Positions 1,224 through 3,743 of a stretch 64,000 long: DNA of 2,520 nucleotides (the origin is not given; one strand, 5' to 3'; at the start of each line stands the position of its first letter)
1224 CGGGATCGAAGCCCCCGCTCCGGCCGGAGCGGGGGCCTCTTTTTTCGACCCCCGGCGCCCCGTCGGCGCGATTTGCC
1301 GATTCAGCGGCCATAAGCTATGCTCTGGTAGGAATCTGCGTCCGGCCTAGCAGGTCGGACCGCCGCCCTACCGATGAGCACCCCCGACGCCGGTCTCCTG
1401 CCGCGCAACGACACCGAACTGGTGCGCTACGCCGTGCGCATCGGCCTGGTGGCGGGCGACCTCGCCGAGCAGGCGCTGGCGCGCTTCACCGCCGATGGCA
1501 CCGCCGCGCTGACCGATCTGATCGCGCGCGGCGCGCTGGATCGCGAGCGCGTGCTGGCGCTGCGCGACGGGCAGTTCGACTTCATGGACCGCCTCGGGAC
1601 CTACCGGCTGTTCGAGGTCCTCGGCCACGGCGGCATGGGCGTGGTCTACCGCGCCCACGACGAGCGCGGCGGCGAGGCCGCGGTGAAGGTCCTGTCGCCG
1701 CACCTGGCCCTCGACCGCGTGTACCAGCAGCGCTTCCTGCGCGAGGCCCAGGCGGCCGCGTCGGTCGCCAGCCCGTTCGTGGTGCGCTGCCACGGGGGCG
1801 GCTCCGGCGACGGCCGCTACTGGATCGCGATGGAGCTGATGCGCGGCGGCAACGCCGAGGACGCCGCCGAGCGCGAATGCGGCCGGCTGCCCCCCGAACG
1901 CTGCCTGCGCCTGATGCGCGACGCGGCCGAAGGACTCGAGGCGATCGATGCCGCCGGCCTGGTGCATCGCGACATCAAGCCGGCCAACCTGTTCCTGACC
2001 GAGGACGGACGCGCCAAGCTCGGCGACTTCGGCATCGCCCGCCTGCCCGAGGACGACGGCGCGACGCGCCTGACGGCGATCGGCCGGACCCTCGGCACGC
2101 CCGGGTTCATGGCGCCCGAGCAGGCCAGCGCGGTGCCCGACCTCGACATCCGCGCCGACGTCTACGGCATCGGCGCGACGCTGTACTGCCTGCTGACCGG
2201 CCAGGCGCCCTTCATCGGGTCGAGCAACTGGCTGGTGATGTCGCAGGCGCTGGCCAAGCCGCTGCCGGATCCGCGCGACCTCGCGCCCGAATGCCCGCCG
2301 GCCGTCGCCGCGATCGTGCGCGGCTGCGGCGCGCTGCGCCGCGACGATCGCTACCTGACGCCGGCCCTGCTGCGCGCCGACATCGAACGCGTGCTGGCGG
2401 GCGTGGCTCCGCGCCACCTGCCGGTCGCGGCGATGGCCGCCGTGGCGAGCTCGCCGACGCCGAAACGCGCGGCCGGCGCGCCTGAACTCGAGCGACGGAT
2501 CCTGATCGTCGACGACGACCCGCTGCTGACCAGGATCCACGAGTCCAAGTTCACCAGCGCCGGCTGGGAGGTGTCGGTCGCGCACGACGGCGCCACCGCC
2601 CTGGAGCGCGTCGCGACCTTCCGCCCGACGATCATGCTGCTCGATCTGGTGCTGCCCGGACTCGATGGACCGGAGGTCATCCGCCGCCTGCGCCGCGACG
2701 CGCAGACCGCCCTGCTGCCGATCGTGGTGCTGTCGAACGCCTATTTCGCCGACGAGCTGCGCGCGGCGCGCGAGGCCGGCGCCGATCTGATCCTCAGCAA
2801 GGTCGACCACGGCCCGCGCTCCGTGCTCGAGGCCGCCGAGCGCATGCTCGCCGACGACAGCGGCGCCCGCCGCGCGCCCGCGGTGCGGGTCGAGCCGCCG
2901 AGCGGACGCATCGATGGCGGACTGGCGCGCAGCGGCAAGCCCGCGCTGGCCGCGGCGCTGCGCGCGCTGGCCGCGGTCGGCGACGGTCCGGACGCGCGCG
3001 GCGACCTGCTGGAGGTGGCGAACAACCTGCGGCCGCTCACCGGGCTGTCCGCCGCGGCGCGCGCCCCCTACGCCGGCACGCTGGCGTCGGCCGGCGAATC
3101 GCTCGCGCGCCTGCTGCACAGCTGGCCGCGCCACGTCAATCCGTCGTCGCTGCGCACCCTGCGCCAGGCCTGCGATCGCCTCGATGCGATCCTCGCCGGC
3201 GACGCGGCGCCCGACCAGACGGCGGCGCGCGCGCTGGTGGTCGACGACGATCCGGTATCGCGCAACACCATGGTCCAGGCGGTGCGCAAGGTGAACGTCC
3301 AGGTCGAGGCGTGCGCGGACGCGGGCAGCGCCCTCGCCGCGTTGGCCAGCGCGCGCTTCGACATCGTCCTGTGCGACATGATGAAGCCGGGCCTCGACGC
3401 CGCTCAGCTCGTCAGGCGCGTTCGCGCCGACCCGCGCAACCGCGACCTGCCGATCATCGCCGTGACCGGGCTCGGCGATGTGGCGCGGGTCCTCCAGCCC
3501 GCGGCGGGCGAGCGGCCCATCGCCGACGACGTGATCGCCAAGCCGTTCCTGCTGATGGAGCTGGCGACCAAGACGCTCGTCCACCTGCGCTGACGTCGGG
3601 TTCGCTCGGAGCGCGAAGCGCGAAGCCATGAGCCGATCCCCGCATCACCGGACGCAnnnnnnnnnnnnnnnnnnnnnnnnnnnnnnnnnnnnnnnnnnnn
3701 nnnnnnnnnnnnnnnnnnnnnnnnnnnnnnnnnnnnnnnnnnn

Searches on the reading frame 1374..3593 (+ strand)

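Call 60: search_protein_families(library=pfam, proteins=[window:1374-3593:+], max_evalue=0.001)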
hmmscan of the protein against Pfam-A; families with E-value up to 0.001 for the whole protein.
window:1374-3593:+ (739 aa): 6 families
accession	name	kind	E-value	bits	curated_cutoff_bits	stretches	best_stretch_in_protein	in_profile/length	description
PF00069.31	Pkinase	-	2.5e-37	129.1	31.7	1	77-331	1-256/263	Protein kinase domain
PF00072.30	Response_reg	-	7.7e-35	119.9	30.2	2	376-476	1-99/111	Response regulator receiver domain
PF07714.23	PK_Tyr_Ser-Thr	-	5.8e-27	95.1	23.1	1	80-326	4-248/258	Protein tyrosine and serine/threonine kinase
PF23198.2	PDE8A_N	-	3.6e-05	24.2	29.6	0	625-698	19-92/147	PDE8A-like, N-terminal domain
PF01636.29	APH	-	9.4e-05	22.7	23.2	0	91-193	13-109/239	Phosphotransferase enzyme family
PF03109.22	ABC1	-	0.0001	22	22.9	0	153-224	147-216/244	ABC1 atypical kinase-like domain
